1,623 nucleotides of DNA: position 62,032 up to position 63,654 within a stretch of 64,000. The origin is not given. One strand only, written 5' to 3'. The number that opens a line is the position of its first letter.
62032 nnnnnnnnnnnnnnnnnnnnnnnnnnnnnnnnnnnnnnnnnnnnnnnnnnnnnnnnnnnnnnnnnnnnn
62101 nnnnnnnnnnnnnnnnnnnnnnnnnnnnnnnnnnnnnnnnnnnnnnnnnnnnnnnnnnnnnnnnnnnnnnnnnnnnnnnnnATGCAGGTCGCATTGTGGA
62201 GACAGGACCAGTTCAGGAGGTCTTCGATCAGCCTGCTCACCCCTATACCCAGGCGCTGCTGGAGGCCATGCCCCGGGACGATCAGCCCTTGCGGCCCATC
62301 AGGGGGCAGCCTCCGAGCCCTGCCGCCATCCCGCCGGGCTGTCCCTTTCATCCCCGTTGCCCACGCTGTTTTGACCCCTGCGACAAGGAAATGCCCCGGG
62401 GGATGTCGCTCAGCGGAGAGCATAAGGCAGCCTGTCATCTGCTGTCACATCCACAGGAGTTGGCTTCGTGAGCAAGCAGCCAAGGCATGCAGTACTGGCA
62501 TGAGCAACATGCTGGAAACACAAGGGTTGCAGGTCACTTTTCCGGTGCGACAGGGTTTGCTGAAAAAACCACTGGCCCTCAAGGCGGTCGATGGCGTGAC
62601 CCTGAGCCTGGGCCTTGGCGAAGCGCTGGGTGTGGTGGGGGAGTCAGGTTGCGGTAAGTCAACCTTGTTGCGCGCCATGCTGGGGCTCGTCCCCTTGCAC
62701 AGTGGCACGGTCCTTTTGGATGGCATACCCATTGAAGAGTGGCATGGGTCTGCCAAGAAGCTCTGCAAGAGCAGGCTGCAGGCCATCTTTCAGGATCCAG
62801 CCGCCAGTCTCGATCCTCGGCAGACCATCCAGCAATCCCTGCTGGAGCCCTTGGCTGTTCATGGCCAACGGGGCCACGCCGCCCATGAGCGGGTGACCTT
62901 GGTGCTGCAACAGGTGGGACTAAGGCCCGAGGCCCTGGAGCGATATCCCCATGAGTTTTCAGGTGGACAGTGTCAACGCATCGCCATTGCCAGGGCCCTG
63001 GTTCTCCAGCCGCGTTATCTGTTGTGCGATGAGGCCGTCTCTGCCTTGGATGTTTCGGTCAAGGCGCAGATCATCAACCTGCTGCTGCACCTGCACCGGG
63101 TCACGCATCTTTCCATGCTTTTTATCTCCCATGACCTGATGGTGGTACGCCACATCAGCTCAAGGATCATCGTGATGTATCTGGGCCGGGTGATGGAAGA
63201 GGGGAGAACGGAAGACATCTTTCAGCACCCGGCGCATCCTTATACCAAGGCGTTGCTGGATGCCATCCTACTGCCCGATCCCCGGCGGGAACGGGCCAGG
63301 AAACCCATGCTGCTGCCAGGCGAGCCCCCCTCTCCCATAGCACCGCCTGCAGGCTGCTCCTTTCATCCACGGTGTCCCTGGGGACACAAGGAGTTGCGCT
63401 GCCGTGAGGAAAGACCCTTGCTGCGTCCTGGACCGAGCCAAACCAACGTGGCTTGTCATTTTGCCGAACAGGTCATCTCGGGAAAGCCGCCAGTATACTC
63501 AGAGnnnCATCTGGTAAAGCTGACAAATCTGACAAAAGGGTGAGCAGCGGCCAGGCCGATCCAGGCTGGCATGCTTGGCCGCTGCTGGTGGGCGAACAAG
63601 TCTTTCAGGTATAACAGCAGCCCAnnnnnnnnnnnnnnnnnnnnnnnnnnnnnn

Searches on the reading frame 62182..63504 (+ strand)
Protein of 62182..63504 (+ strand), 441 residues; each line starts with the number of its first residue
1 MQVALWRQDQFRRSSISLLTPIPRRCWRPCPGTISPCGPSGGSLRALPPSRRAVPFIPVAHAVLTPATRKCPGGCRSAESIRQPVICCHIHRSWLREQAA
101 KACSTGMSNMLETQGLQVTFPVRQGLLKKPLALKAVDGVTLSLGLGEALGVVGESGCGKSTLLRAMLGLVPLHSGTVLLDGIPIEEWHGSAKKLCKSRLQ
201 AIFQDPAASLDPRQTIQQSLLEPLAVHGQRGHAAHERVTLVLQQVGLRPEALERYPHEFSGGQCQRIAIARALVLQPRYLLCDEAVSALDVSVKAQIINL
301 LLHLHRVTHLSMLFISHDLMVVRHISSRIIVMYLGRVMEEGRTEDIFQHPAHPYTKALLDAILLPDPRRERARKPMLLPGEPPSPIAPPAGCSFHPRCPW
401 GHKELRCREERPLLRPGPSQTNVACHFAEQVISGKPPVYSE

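Call 62: search_protein_families(library=pfam, proteins=[window:62182-63504:+], max_evalue=0.00001)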
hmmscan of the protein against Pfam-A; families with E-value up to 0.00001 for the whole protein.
window:62182-63504:+ (441 aa): 2 families
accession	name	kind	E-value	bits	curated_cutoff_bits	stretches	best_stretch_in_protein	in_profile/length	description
PF00005.33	ABC_tran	-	8.3e-30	104.6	25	1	137-286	2-136/137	ABC transporter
PF08352.17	oligo_HPY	-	1.3e-16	61.1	27.1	1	338-402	1-62/65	Oligopeptide/dipeptide transporter, C-terminal region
